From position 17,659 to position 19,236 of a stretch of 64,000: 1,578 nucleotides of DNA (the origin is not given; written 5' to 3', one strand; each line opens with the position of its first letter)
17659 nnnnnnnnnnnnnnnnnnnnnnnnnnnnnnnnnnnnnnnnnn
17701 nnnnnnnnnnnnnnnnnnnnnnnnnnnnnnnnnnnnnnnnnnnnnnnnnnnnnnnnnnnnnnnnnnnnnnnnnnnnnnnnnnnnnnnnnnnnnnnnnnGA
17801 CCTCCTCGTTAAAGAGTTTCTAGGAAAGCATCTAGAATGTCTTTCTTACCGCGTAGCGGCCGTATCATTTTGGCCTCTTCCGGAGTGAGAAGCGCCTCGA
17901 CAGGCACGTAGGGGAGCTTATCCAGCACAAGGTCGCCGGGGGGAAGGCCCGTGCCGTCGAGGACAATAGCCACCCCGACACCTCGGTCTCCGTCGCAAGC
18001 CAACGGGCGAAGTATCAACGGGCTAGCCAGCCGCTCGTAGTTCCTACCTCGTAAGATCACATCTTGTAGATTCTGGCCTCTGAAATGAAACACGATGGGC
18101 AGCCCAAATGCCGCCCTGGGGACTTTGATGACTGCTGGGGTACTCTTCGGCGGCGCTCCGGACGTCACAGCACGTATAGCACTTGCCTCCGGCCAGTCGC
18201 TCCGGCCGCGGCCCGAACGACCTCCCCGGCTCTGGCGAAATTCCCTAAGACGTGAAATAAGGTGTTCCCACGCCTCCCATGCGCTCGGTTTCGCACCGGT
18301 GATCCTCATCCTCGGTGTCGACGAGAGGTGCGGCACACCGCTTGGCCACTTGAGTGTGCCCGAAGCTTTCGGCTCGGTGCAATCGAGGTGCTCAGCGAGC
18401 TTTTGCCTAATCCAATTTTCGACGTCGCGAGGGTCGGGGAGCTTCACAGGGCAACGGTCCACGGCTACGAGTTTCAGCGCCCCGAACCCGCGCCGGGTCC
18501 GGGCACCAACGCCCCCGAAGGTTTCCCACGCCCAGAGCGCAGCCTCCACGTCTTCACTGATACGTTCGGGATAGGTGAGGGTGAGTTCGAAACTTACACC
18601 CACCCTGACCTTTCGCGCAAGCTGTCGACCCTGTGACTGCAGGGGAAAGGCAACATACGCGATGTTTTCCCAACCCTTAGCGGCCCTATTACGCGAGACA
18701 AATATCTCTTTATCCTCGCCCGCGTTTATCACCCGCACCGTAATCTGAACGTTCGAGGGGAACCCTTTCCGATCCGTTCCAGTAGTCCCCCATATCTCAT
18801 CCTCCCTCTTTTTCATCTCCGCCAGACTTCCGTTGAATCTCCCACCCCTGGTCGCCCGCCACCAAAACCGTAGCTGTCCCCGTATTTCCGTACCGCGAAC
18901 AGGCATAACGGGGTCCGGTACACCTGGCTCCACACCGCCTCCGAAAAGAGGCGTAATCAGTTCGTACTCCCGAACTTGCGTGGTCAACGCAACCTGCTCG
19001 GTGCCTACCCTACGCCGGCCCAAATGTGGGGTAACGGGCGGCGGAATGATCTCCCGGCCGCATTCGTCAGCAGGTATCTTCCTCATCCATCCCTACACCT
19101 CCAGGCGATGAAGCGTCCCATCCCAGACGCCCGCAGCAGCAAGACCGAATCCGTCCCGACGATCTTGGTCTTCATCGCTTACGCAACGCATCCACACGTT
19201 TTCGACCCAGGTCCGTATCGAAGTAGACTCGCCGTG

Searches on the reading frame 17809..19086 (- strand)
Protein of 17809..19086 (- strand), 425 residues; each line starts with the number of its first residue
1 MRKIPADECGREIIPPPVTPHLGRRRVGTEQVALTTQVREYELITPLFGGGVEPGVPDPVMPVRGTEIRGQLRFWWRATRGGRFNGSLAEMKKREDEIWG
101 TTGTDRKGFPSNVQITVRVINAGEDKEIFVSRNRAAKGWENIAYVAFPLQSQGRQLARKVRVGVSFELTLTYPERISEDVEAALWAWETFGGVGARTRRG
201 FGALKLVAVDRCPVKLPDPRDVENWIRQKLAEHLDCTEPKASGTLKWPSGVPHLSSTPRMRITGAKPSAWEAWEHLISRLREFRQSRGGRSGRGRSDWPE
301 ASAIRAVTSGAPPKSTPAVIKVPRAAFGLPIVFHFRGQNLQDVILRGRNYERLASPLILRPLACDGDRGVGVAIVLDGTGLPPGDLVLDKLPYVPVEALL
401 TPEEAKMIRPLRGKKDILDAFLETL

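Call 6: search_protein_families(library=pfam, proteins=[window:17809-19086:-], max_evalue=0.01)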
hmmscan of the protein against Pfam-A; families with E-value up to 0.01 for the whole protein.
window:17809-19086:- (425 aa): 1 family
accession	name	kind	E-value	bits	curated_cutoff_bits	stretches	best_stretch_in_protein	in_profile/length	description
PF03787.20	RAMPs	-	6e-25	89.3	22.1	1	41-205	2-189/189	RAMP superfamily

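Call 58: search_protein_families(library=ncbifam, proteins=[window:17809-19086:-], max_evalue=0.001)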
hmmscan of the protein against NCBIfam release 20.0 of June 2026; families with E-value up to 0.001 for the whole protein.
window:17809-19086:- (425 aa): 1 family
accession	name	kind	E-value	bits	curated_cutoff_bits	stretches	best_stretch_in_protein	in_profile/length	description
TIGR01894.1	cas_TM1795_cmr1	hypoth_equivalog_domain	1.4e-19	70.9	28.65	1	42-207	2-166/167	type III-B CRISPR module RAMP protein Cmr1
